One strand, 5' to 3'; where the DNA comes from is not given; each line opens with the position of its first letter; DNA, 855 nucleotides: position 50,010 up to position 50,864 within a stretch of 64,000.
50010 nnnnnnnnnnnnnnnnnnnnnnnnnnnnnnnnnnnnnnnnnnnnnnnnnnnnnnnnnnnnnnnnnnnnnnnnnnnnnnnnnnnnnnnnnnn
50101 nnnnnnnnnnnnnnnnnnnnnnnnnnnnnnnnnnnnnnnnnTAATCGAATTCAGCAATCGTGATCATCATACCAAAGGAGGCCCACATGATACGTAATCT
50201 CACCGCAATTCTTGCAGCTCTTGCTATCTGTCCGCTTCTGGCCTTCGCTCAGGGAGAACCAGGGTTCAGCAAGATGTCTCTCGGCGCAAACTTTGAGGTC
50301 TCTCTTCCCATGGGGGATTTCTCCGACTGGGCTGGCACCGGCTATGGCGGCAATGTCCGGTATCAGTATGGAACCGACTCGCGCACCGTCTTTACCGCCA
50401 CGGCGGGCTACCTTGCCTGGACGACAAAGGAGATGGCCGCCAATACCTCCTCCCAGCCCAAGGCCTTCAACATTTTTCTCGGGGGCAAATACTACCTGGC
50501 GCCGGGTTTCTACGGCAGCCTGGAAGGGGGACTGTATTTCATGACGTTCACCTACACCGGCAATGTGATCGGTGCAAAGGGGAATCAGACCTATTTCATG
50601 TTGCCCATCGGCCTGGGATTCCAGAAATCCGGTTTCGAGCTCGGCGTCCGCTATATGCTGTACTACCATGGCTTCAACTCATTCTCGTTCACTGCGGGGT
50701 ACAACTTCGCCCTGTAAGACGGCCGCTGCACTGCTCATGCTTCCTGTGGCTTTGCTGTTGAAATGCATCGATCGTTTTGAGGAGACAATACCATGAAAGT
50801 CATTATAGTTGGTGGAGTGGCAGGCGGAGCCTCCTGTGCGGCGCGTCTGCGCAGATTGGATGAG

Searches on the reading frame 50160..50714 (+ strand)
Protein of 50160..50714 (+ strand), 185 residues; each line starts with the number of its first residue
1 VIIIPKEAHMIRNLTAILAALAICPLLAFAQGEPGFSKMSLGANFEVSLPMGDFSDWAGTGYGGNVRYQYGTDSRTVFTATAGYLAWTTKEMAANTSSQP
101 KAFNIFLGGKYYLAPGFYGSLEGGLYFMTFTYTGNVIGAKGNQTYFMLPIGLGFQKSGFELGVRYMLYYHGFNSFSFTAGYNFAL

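Call 23: search_protein_families(library=pfam, proteins=[window:50160-50714:+], max_evalue=0.01)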
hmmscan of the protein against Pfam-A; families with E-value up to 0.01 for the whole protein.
window:50160-50714:+ (185 aa): 1 family
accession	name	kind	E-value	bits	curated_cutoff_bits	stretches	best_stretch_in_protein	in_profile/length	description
PF13505.12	OMP_b-brl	-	0.00015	22.4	28.7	1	16-183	1-175/175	Outer membrane protein beta-barrel domain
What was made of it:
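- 49407..50717 (+): Native left flank of the cluster: a 244-aa secreted protein and a 185-aa OMP beta-barrel protein. OMP_b-brl scores E = 1.5e-4, below the Pfam cut-off (call 23).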
